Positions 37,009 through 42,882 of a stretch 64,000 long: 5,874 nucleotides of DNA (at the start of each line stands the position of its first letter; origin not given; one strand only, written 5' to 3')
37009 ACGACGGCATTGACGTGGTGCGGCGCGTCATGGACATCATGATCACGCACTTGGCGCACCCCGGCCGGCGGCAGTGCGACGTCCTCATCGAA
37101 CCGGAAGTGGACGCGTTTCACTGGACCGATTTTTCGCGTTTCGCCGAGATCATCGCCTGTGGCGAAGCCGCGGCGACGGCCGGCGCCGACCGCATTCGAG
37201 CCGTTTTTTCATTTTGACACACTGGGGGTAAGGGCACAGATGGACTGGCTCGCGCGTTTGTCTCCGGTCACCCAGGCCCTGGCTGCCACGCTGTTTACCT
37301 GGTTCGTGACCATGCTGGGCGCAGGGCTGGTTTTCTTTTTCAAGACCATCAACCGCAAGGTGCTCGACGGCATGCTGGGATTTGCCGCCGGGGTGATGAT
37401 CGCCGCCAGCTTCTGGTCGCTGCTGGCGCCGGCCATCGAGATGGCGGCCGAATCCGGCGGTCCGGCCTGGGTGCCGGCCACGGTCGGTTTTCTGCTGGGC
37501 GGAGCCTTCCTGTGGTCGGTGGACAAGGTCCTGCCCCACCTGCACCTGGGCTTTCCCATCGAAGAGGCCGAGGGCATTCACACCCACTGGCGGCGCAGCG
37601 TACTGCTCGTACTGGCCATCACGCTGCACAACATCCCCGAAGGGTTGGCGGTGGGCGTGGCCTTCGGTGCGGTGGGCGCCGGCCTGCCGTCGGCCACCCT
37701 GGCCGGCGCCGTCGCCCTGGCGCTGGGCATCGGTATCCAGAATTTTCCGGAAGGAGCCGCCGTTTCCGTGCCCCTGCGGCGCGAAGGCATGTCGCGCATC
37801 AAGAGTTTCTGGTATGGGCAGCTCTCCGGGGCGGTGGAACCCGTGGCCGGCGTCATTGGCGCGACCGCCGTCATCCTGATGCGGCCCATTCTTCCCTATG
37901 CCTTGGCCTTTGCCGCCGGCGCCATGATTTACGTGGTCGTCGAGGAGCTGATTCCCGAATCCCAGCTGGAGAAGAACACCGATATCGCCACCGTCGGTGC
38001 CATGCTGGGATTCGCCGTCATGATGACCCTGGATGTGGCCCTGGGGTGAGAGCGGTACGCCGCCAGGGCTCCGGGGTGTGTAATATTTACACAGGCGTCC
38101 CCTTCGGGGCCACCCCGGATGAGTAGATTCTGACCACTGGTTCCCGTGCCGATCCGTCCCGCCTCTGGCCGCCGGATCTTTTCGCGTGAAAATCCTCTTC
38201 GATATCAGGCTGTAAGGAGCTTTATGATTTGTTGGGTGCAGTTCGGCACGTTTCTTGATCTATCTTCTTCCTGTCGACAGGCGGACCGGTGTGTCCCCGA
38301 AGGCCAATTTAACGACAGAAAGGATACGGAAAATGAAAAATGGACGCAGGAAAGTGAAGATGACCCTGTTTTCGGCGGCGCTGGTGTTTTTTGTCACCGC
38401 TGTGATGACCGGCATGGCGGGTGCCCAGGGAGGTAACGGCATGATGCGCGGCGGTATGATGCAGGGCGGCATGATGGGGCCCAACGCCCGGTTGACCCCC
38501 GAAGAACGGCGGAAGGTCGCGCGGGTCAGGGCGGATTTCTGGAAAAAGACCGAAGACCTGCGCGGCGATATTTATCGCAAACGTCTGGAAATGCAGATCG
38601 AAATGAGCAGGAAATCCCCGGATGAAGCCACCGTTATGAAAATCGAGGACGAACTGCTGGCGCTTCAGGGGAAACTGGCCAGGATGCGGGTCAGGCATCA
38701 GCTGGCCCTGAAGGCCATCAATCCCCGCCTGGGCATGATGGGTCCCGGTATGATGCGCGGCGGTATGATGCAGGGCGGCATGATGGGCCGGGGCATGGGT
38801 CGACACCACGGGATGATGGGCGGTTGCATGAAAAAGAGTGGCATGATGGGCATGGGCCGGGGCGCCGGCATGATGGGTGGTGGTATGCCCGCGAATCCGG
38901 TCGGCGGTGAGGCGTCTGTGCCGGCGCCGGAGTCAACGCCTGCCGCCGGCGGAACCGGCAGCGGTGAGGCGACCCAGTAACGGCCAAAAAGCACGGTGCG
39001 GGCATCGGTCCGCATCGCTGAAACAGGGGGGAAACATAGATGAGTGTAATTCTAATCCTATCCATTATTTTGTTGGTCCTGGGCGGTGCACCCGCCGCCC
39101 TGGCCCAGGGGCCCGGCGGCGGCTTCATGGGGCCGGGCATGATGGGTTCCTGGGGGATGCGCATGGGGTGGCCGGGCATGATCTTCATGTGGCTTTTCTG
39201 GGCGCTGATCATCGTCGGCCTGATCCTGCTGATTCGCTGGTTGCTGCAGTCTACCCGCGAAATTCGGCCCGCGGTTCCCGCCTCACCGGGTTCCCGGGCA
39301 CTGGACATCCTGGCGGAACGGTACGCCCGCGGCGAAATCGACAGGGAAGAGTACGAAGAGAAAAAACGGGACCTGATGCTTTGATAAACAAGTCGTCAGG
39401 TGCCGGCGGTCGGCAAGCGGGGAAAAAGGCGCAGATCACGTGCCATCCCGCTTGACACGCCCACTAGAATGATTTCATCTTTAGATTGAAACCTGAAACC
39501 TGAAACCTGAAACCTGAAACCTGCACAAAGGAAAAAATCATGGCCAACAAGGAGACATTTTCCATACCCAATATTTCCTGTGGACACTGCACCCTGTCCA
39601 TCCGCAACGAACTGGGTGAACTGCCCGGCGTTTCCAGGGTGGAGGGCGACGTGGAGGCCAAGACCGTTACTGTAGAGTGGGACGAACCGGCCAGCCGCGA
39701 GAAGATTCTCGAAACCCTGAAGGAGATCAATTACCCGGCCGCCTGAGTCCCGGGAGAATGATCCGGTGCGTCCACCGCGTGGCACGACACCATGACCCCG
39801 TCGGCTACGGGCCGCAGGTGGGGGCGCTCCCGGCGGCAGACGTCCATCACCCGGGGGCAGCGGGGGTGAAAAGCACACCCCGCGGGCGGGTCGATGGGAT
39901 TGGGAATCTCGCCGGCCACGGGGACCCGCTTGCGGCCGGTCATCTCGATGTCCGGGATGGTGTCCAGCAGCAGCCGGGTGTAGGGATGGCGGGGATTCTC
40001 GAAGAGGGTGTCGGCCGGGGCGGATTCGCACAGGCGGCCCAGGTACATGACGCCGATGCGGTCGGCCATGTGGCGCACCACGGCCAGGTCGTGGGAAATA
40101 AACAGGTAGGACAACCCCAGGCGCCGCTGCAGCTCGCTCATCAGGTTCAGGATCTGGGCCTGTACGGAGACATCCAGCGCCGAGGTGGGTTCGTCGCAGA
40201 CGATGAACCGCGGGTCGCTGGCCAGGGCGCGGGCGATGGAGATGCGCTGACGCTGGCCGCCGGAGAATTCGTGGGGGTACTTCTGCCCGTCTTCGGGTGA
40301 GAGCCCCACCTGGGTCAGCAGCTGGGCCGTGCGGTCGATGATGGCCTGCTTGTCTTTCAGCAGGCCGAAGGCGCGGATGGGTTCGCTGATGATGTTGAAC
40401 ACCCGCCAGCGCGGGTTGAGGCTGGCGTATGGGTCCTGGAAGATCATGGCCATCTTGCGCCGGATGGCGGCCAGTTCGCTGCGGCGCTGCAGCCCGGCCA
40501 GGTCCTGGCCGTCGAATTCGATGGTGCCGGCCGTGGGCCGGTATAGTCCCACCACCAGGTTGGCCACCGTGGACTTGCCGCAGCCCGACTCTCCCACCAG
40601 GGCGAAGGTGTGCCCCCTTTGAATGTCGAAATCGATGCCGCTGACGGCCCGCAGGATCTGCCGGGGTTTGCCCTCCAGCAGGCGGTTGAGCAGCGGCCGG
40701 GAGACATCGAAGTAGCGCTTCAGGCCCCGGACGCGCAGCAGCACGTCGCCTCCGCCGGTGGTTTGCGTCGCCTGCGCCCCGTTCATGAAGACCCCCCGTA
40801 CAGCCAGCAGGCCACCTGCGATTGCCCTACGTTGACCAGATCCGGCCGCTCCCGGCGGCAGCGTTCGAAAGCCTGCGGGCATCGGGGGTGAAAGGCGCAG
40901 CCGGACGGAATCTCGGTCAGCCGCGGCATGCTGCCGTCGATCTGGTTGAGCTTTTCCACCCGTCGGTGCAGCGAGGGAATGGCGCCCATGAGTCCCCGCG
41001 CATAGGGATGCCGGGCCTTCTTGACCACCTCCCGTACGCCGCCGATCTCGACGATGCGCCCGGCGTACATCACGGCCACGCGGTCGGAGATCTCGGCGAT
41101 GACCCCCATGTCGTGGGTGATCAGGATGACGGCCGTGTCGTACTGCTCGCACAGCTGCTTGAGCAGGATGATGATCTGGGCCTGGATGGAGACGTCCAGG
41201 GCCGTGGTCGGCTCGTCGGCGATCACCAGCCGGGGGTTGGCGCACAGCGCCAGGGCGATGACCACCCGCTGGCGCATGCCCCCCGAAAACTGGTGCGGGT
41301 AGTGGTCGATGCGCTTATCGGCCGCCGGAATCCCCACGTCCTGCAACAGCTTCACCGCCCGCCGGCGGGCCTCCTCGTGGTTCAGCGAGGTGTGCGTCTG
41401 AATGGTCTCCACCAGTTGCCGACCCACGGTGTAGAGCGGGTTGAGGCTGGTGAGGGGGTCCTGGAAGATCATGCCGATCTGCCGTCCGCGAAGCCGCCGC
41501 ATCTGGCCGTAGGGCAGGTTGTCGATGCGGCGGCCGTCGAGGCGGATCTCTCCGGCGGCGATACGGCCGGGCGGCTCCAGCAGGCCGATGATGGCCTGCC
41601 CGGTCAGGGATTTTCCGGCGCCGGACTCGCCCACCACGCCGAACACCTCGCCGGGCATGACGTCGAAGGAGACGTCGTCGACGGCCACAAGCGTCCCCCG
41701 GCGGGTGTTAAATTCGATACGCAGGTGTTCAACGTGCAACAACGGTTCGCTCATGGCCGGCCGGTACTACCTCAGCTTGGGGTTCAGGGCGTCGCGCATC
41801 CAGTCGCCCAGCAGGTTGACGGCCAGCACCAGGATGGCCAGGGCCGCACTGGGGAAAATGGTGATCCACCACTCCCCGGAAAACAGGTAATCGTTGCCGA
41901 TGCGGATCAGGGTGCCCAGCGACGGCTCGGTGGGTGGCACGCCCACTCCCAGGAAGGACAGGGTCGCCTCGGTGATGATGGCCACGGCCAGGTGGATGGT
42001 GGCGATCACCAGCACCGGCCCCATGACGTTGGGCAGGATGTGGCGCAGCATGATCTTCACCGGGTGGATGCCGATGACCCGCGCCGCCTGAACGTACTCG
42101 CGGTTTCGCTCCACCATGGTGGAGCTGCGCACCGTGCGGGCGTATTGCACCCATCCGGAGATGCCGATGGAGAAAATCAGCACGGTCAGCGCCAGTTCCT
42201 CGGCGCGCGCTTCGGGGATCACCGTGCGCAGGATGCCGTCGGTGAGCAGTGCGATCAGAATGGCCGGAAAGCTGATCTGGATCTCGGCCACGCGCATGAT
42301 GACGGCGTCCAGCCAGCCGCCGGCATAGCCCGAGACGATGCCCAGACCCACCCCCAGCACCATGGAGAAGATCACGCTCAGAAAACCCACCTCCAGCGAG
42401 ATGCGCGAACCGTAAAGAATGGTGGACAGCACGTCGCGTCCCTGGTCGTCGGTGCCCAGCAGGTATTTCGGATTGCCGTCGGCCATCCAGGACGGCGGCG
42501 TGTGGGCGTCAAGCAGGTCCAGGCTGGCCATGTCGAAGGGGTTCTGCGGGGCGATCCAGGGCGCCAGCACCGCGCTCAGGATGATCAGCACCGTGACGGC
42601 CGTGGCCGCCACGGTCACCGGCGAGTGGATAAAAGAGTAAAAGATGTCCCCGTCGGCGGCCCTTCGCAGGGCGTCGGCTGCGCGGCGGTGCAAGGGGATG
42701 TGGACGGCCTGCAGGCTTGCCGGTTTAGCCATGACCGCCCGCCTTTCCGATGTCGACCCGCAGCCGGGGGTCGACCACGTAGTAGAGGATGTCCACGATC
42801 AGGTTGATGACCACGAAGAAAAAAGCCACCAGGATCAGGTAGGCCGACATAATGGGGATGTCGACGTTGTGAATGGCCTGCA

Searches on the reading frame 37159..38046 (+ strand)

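Call 39: search_protein_families(library=pfam, proteins=[window:37159-38046:+], max_evalue=0.00001)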
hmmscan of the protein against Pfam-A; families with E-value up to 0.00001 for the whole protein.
window:37159-38046:+ (296 aa): 1 family
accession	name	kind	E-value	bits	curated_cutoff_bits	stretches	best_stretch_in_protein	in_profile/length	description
PF02535.28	Zip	-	1.5e-25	90.6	35.1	2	139-291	170-322/323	ZIP Zinc transporter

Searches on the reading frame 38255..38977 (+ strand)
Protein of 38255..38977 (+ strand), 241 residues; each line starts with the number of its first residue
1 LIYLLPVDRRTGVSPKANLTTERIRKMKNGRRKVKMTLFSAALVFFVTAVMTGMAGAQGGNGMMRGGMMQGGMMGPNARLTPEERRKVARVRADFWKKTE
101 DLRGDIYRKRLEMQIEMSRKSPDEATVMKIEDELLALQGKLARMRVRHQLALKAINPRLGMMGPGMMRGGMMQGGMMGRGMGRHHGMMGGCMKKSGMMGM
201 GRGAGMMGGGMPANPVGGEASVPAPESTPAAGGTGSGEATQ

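Call 39: search_protein_families(library=pfam, proteins=[window:38255-38977:+], max_evalue=0.00001)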
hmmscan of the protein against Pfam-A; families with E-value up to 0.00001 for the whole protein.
window:38255-38977:+ (241 aa): 1 family
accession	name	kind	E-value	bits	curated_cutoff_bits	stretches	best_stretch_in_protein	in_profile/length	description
PF13801.11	Metal_resist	-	1.7e-12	48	29.2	1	40-154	2-116/125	Heavy-metal resistance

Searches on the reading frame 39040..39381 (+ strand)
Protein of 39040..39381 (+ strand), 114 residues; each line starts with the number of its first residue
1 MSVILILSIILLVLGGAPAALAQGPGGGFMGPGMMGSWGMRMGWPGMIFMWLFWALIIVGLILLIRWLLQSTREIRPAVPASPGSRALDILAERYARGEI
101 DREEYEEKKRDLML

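Call 71: search_protein_families(library=pfam, proteins=[window:39040-39381:+], max_evalue=0.00001)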
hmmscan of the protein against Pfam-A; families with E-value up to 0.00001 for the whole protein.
window:39040-39381:+ (114 aa): 1 family
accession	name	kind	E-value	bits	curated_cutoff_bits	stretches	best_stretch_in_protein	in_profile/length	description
PF09851.14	SHOCT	-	2.2e-10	40.4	27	1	87-113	2-28/28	Short C-terminal domain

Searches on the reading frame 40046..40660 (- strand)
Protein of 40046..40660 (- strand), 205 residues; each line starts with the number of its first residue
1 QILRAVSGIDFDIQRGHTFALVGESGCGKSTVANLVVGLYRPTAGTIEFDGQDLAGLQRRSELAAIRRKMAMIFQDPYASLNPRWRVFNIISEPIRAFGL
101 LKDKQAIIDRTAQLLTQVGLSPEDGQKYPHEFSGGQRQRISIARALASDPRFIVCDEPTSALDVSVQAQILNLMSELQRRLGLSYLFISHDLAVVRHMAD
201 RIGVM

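Call 71: search_protein_families(library=pfam, proteins=[window:40046-40660:-], max_evalue=0.00001)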
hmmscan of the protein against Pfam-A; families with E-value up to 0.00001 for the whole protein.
window:40046-40660:- (205 aa): 1 family
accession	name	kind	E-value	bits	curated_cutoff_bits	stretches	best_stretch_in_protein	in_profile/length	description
PF00005.33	ABC_tran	-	2e-34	119.6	25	1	7-160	2-137/137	ABC transporter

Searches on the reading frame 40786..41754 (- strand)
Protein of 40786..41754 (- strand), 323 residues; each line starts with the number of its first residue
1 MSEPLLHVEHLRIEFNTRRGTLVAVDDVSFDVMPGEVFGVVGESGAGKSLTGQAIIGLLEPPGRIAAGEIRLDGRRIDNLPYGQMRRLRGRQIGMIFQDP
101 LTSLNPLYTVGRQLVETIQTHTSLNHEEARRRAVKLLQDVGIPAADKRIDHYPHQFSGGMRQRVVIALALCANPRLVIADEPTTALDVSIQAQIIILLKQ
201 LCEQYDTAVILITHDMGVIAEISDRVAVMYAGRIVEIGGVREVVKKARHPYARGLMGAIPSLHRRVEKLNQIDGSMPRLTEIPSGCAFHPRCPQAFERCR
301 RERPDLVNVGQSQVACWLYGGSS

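Call 39: search_protein_families(library=pfam, proteins=[window:40786-41754:-], max_evalue=0.00001)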
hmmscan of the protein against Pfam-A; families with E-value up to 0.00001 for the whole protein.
window:40786-41754:- (323 aa): 3 families
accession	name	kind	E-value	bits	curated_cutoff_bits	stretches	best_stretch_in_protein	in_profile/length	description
PF00005.33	ABC_tran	-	5.5e-32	111.7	25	1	26-184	2-137/137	ABC transporter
PF08352.17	oligo_HPY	-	1e-18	67.9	27.1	1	235-299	1-65/65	Oligopeptide/dipeptide transporter, C-terminal region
PF13304.12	AAA_21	-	4.2e-08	34.1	27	0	152-219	234-303/304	AAA domain, putative AbiEii toxin, Type IV TA system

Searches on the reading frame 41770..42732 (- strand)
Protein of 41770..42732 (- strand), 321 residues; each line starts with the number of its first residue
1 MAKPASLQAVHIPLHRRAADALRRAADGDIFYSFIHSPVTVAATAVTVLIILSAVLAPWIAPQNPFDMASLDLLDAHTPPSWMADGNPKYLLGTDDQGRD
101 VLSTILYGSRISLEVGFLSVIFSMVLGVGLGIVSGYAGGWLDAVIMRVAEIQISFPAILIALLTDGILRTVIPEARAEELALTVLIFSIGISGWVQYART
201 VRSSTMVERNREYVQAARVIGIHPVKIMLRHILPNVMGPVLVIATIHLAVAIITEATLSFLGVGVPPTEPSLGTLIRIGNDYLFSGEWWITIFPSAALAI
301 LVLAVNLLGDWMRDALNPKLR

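Call 39: search_protein_families(library=pfam, proteins=[window:41770-42732:-], max_evalue=0.00001)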
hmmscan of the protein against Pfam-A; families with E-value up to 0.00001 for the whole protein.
window:41770-42732:- (321 aa): 2 families
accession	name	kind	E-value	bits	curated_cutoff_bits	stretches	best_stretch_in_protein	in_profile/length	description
PF00528.27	BPD_transp_1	-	2.1e-27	96.5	26.4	1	127-321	1-183/184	Binding-protein-dependent transport system inner membrane component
PF12911.12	OppC_N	-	1.7e-06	28.2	23.9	1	29-70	5-46/53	N-terminal TM domain of oligopeptide transport permease C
